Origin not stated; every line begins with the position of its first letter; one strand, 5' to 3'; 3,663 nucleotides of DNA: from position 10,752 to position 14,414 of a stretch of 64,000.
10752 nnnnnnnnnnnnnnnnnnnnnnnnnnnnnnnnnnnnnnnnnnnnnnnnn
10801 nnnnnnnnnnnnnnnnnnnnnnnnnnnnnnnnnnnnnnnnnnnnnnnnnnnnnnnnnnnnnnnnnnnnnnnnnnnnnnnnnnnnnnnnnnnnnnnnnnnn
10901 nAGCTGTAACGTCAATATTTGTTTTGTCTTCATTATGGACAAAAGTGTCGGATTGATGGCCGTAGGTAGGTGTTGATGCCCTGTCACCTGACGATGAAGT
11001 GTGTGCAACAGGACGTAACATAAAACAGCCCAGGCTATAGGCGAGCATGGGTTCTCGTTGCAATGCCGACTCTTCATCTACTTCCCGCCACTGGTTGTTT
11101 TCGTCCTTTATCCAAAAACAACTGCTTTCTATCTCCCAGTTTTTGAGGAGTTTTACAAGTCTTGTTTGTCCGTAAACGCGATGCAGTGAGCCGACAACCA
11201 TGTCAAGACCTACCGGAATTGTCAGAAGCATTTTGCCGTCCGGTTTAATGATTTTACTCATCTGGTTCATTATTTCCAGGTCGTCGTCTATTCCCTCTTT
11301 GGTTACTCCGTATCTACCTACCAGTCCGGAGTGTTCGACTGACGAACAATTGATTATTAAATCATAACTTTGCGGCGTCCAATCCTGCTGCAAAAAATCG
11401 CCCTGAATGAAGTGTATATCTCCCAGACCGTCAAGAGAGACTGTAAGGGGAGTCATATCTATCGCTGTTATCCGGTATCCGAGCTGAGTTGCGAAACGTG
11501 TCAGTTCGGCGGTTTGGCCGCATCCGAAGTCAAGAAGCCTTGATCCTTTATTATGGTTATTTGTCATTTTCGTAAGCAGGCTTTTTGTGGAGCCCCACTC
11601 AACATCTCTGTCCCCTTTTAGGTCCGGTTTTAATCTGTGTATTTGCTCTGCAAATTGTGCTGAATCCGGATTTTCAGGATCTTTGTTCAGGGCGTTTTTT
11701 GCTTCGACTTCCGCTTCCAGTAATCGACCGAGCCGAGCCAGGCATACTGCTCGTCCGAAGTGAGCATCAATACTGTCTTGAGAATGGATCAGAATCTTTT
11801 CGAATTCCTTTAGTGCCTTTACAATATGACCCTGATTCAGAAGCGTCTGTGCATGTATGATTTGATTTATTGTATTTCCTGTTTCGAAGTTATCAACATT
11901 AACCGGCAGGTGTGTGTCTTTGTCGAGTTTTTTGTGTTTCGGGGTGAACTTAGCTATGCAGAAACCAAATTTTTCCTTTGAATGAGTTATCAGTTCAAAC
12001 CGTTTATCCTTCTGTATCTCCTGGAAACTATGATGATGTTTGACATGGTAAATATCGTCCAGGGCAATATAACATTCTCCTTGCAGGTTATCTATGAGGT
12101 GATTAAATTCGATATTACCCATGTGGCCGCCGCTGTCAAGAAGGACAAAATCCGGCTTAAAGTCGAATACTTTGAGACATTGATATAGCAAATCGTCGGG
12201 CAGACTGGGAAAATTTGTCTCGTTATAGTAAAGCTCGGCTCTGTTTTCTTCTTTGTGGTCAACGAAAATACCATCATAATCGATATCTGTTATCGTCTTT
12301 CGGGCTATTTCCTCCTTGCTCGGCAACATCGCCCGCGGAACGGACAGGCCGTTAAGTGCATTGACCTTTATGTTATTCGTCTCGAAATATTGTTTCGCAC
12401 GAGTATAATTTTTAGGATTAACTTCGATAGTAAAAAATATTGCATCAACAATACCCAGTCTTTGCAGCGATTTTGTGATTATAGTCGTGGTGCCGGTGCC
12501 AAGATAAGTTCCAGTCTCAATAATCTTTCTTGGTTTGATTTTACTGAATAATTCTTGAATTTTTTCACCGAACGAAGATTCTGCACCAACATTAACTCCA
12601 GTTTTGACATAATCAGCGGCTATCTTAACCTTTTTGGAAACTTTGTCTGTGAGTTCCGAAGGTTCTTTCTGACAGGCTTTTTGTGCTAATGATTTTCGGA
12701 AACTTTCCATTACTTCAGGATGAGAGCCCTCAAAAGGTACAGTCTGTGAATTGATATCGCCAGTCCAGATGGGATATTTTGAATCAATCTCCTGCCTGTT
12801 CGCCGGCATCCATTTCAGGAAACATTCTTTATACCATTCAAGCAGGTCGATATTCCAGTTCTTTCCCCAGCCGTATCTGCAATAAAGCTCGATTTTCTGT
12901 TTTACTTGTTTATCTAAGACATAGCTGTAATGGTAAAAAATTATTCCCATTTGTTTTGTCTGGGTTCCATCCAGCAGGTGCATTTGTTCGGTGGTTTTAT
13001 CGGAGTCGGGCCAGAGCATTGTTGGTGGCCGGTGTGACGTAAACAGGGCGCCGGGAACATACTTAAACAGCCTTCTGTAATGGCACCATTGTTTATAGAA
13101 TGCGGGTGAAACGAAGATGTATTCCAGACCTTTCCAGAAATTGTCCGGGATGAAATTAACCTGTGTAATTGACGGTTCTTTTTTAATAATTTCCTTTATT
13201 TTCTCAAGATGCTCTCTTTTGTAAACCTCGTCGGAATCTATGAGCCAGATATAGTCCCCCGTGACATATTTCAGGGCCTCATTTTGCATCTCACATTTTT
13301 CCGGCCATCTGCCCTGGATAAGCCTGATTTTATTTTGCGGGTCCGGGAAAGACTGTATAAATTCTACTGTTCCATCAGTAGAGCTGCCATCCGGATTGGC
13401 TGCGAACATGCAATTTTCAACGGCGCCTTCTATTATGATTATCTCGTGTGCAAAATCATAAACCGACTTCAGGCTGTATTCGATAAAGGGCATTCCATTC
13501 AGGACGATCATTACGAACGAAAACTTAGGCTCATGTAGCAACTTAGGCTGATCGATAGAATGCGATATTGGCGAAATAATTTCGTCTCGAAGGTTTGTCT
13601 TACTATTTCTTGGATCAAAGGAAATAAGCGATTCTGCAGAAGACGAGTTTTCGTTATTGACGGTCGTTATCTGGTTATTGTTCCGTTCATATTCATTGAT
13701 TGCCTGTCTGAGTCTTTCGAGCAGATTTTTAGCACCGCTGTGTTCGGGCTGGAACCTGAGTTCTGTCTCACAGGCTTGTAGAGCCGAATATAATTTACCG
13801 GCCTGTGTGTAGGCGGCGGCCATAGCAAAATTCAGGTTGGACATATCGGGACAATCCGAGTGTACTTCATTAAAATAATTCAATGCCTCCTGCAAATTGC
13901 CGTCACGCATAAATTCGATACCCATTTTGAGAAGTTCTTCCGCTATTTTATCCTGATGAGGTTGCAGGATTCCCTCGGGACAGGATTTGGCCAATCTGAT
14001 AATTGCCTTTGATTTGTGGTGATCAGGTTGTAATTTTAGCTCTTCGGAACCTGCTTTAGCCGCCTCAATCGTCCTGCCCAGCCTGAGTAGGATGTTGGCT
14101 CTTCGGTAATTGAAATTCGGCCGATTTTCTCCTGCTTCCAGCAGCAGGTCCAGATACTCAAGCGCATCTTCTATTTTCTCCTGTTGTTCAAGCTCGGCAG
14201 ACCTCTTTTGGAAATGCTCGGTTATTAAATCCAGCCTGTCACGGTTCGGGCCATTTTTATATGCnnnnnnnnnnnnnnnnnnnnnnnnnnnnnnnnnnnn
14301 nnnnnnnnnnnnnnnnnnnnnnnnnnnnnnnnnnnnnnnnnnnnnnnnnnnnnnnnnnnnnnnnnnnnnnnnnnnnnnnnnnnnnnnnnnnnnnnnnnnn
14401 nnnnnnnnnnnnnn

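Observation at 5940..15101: A single 3053-aa polyprotein combines six GT2-like modules, one GT9 module, two methyltransferase modules and four or more TPR blocks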

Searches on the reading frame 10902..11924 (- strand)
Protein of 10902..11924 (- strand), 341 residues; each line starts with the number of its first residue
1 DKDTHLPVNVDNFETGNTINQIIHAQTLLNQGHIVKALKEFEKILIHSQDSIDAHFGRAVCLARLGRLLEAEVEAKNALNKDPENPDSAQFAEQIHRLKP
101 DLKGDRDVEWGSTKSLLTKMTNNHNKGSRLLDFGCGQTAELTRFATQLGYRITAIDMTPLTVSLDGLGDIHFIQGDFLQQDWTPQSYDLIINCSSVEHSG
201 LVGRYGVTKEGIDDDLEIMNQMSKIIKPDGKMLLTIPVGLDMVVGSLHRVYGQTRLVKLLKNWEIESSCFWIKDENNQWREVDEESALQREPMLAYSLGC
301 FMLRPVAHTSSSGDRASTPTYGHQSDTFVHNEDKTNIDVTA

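Call 4: search_protein_families(library=pfam, proteins=[window:10902-11924:-], max_evalue=0.01)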
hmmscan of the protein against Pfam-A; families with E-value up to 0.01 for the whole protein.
window:10902-11924:- (341 aa): 13 families
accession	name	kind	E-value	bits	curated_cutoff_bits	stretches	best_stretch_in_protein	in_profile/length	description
PF03269.20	DUF268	-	8.5e-12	45.7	25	1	184-266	60-140/176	Caenorhabditis protein of unknown function, DUF268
PF13847.12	Methyltransf_31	-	1.2e-09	38.5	27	1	125-252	2-114/145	Methyltransferase domain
PF07719.23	TPR_2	-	1.1e-07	31.8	27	1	53-85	2-34/34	Tetratricopeptide repeat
PF13489.12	Methyltransf_23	-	1.4e-07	31.9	27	1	116-255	12-124/164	Methyltransferase domain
PF08241.18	Methyltransf_11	-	2.6e-07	31.6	21.2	1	131-233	1-94/95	Methyltransferase domain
PF13649.12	Methyltransf_25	-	1.1e-05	26.5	27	1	131-198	2-76/97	Methyltransferase domain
PF13432.12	TPR_16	-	4.2e-05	24.3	32.7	1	24-83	3-62/65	Tetratricopeptide repeat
PF14559.12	TPR_19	-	4.6e-05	24.1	25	1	28-91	1-64/68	Tetratricopeptide repeat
PF08242.18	Methyltransf_12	-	0.00024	22.2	30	1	131-231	1-97/98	Methyltransferase domain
PF13431.12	TPR_17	-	0.00078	20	24.4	0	41-72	2-33/34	Tetratricopeptide repeat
PF13428.12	TPR_14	-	0.0011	19.8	23.5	0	54-87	3-36/44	Tetratricopeptide repeat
PF00515.34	TPR_1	-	0.0035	17.5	27.8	0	53-85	2-34/34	Tetratricopeptide repeat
PF13371.12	TPR_9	-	0.0075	16.7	35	0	28-95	5-72/73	Tetratricopeptide repeat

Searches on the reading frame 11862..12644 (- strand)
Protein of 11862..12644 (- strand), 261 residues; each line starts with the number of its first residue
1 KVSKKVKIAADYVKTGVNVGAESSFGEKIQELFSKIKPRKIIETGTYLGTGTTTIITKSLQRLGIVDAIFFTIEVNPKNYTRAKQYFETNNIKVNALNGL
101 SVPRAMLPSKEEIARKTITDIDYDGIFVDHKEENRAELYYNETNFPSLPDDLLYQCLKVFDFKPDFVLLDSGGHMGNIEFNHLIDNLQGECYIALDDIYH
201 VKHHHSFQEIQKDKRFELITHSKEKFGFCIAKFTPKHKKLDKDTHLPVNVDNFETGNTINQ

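Call 4: search_protein_families(library=pfam, proteins=[window:11862-12644:-], max_evalue=0.01)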
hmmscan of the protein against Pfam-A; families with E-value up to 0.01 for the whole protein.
window:11862-12644:- (261 aa): 1 family
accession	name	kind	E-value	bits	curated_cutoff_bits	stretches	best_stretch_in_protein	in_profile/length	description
PF04989.18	RMNT_CmcI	-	0.0051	17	23.2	0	28-103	23-96/206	Rhamnosyl O-methyltransferase/CmcI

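Call 25: search_solved_structures(query=window:11862-12644:-, max_evalue=1)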
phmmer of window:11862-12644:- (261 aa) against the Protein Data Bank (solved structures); distinct sequences matched with E-value up to 1: 2.
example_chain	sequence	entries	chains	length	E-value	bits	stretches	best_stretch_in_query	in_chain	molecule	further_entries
3swm_A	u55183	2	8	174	0.22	14.3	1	36-80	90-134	NAC domain-containing protein 19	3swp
1ut4_A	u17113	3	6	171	0.23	14.2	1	36-80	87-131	NO APICAL MERISTEM PROTEIN | NAC domain-containing protein 19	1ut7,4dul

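Call 34: search_protein_representatives(protein=window:11934-12599:-)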
Query: 222 residues. Proteins with E-value up to 0.001 (for the whole library): 520; up to 1e-10: 344; up to 1e-30: 210. The best 150 are listed.
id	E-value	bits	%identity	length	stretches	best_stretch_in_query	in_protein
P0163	1.5e-141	485.7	54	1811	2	2-220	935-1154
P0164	3.1e-132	455.2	50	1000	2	5-220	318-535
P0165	2.0e-107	374.1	73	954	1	1-221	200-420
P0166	3.3e-107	373.4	75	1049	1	1-221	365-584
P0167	1.9e-106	370.9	72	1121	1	1-221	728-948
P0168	1.2e-103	361.7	72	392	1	1-221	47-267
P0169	6.1e-103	359.5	71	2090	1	1-220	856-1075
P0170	8.5e-102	355.7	73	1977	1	1-220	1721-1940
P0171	6.7e-93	326.6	65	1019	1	3-220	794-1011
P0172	7.0e-92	323.3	63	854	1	1-221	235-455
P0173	1.4e-90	319.1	45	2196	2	4-221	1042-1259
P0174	2.4e-83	295.4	44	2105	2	1-221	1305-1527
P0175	3.3e-82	291.7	61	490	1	1-221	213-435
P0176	1.9e-81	289.2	59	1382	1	3-221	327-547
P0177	4.2e-80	284.8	59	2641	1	4-220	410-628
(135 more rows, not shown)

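Call 37: search_solved_structures(query=A2, max_evalue=1)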
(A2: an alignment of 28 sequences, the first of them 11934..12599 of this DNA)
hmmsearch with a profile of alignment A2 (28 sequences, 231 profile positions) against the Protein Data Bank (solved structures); distinct sequences matched with E-value up to 1: 75 (the best 60 are shown).
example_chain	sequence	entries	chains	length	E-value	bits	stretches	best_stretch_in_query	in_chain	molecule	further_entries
5fhq_A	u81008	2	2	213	0.00019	24.1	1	19-127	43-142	Catechol O-methyltransferase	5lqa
5fhr_A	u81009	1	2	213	0.0002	24.1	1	19-127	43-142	Catechol O-methyltransferase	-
1h1d_A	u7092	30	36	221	0.00021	24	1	19-127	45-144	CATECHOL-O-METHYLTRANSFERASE | CATECHOL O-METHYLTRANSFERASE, SOLUBLE FORM | CATECHOL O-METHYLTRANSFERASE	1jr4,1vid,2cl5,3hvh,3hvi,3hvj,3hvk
2zlb_A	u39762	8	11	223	0.00021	23.9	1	19-127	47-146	Catechol O-methyltransferase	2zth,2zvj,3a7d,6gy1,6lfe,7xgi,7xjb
5k05_A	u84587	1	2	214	0.00023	23.8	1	19-127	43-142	Catechol O-methyltransferase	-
5k0c_A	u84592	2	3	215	0.00023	23.8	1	19-127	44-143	Catechol O-methyltransferase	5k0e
5k09_A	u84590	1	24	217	0.00024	23.8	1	19-127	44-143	Catechol O-methyltransferase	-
5zw3_A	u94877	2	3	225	0.00024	23.8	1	22-97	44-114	Putative O-methyltransferase YrrM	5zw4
5k0b_A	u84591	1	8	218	0.00024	23.8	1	19-127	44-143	Catechol O-methyltransferase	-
5k01_A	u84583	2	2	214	0.00024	23.8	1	19-127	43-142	Catechol O-methyltransferase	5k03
5k0f_A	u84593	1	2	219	0.00024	23.8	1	19-127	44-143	Catechol O-methyltransferase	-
5k0g_A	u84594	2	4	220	0.00025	23.8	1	19-127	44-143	Catechol O-methyltransferase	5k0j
5k0l_A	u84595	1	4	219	0.00025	23.7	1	19-127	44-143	Catechol O-methyltransferase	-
5k0n_A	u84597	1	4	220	0.00026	23.7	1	19-127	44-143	Catechol O-methyltransferase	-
3nwe_A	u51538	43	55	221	0.00026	23.7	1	19-127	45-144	Catechol O-methyltransferase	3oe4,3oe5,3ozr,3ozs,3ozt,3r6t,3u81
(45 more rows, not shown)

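Call 38: search_protein_families(library=pfam, alignment_id=A2, max_evalue=0.1)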
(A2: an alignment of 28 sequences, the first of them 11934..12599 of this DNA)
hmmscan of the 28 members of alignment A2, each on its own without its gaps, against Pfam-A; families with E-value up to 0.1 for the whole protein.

A. member 1, window:11934-12599:- (222 aa): 1 family
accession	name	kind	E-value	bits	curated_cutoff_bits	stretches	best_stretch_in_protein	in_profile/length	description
PF04989.18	RMNT_CmcI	-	0.0034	17.6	23.2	1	14-88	24-96/206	Rhamnosyl O-methyltransferase/CmcI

B. families by the number of members that match (of 28 scanned): 11 families
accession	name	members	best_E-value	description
PF13578.12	Methyltransf_24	13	4.2e-06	Methyltransferase domain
PF04989.18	RMNT_CmcI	7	0.00053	Rhamnosyl O-methyltransferase/CmcI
PF01555.25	N6_N4_Mtase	1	0.00081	DNA methylase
PF24143.1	Beta-sand_ComC_2nd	1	0.0047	EGF-like domain-containing protein ComC second beta-sandwich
PF11213.13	DUF3006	1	0.0095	Protein of unknown function (DUF3006)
PF13649.12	Methyltransf_25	1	0.011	Methyltransferase domain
PF01596.23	Methyltransf_3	1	0.021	O-methyltransferase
PF11357.14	Spy1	1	0.04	Cell cycle regulatory protein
PF15671.10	PRR18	1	0.059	Proline-rich protein family 18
PF13847.12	Methyltransf_31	1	0.061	Methyltransferase domain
PF06153.16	CdAMP_rec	1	0.063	Cyclic-di-AMP receptor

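Call 40: predict_structure(alignment_id=A2)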
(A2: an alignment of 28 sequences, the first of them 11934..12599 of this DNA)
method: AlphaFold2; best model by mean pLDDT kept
length: 222 residues; sequences in the alignment: 28
mean_pLDDT: 94.9   pTM: 0.92
mean pLDDT of the five models: 94.9, 94.7, 93.5, 92.9, 92.7
residues with pLDDT >= 90: 201; 70-90: 14; 50-70: 5; < 50: 2
segments of 3 or more residues with pLDDT < 50: none
pLDDT, mean of each block of 10 residues (from residue 1): 67 97 98 93 97 98 98 97 98 97 89 94 97 98 99 92 97 98 95 98 96 97 77
secondary structure, 60 per line:
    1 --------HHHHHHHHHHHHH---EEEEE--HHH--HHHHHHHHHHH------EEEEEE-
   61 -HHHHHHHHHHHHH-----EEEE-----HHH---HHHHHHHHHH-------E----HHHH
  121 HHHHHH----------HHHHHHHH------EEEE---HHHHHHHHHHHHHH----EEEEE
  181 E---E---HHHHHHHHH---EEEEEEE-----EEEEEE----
elements in order: H9-21 E25-29 H37-47 E54-59 H62-74 E80-83 H95-104 H117-126 H137-144 E151-154 H158-171 E176-181 H189-197 E201-207 E213-218

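Call 43: fold_search(model_id=the predicted structure, library=pdb)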
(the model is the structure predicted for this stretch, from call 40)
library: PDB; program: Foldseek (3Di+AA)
matches with E <= 10: 1647; with E <= 0.001: 278
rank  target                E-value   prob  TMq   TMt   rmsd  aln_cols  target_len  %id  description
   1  3tr6                  2.8e-08  1.00  0.57  0.57   5.6       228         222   14  Structure of a O-methyltransferase from Coxiella burnetii (released 2011-09-28)
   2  5zw3_B                5.5e-08  1.00  0.56  0.63   6.5       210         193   15  Crystal Structure of TrmR from B. subtilis (released 2018-07-11)
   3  2hnk_C                8.0e-08  1.00  0.56  0.54  10.1       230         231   13  Crystal structure of SAM-dependent O-methyltransferase from pathogenic bacterium Leptospira interrogans (released 2007-09-04)
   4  5lhm                  8.5e-08  1.00  0.58  0.60   4.5       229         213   11  Crystal Structure of SafC from Myxococcus xanthus apo-Form (released 2017-05-24)
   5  5lr6_D                1.0e-07  1.00  0.61  0.63   8.5       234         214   18  Crystal Structure of COMT in complex with [3-(2,4-dimethyl-1,3-thiazol-5-yl)-1H-pyrazol-5-yl]-(4-phenylpiperazin-1-yl) (released 2016-08-31)
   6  5log_A                1.2e-07  1.00  0.59  0.59   4.5       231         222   11  Crystal Structure of SafC from Myxococcus xanthus bound to SAM (released 2017-06-21)
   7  2hnk_B                1.3e-07  1.00  0.56  0.54  10.4       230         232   13  Crystal structure of SAM-dependent O-methyltransferase from pathogenic bacterium Leptospira interrogans (released 2007-09-04)
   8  5zw3_A                1.4e-07  1.00  0.56  0.60   6.5       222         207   15  Crystal Structure of TrmR from B. subtilis (released 2018-07-11)
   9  2hnk_A                1.5e-07  1.00  0.55  0.54  10.3       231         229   14  Crystal structure of SAM-dependent O-methyltransferase from pathogenic bacterium Leptospira interrogans (released 2007-09-04)
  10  5k0l_B                1.7e-07  1.00  0.60  0.61   8.6       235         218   18  Crystal Structure of COMT in complex with 5-[5-[1-(4-methoxyphenyl)cyclopropyl]-1H-pyrazol-3-yl]-2,4-dimethyl-1,3-thia (released 2016-09-07)
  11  8c9v                  1.9e-07  1.00  0.57  0.67   6.3       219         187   14  O-methyltransferase from Desulfuromonas acetoxidans (released 2023-04-05)
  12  5log_B                1.9e-07  1.00  0.57  0.58   4.5       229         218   11  Crystal Structure of SafC from Myxococcus xanthus bound to SAM (released 2017-06-21)
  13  5p9b                  2.3e-07  1.00  0.61  0.63   8.5       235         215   18  rat catechol O-methyltransferase in complex with N-[2-[[5-(4-fluorophenyl)-2,3-dihydroxybenzoyl]amino]ethyl]-6-hydroxypy (released 2017-08-30)
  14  5zw4_A                3.3e-07  1.00  0.59  0.60   4.8       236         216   14  Crystal structure of tRNA bound TrmR (released 2018-07-11)
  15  6jcl_D                3.6e-07  1.00  0.55  0.57   7.7       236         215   13  Crystal structure of cofactor-bound Rv0187 from MTB (released 2019-12-11)
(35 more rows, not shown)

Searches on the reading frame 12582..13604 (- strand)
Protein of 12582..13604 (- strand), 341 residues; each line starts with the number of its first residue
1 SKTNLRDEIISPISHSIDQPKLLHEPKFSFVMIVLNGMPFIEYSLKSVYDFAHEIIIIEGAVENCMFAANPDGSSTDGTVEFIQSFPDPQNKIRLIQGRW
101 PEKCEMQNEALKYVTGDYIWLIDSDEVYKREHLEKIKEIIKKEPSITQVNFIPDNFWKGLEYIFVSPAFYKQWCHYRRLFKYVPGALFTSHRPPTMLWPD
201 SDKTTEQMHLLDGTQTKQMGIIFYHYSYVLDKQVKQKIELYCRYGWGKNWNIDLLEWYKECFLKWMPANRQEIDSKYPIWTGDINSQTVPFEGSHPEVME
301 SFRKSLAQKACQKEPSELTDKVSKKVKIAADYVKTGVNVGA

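Call 4: search_protein_families(library=pfam, proteins=[window:12582-13604:-], max_evalue=0.01)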
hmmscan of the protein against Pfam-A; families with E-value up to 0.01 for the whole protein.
window:12582-13604:- (341 aa): 2 families
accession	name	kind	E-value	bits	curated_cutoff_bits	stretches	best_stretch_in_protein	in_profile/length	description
PF00535.33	Glycos_transf_2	-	6.7e-14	52.6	23.3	1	72-151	35-115/168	Glycosyl transferase family 2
PF13641.12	Glyco_tranf_2_3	-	0.0012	19.3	27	1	75-150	40-120/230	Glycosyltransferase like family 2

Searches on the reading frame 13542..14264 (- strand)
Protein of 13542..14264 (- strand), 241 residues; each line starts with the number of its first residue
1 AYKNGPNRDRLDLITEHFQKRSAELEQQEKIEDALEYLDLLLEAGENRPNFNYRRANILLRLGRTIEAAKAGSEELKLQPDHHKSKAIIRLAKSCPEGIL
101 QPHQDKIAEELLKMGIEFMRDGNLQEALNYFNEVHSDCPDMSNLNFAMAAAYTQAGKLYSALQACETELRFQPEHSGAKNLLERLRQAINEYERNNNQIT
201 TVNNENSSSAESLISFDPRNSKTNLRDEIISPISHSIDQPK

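Call 4: search_protein_families(library=pfam, proteins=[window:13542-14264:-], max_evalue=0.01)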
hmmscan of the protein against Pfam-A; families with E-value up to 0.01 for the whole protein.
window:13542-14264:- (241 aa): 10 families
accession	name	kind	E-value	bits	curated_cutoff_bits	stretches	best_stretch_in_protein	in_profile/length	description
PF07719.23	TPR_2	-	1.9e-10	40.5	27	0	108-140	1-33/34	Tetratricopeptide repeat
PF13432.12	TPR_16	-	1.3e-08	35.6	32.7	1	25-81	7-63/65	Tetratricopeptide repeat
PF13428.12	TPR_14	-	5.3e-08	33.2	23.5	0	109-150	2-43/44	Tetratricopeptide repeat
PF14559.12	TPR_19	-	7.5e-08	33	25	1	119-185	2-68/68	Tetratricopeptide repeat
PF12895.13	ANAPC3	-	1.2e-05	26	27.2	0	122-192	3-72/82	Anaphase-promoting complex, cyclosome, subunit 3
PF00515.34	TPR_1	-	1.3e-05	25.2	27.8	0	108-134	1-27/34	Tetratricopeptide repeat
PF24575.1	TPR_Slam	-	0.0046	17.8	35.2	0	114-161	53-100/104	Surface lipoprotein assembly modifier, N-terminal TPR repeats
PF12569.14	NatA_aux_su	-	0.0048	16.3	33.3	0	25-93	14-82/515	N-terminal acetyltransferase A, auxiliary subunit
PF13429.12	TPR_15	-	0.0071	16.2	26.2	0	100-166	175-238/280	Tetratricopeptide repeat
PF13371.12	TPR_9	-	0.0088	16.5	35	0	26-71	6-51/73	Tetratricopeptide repeat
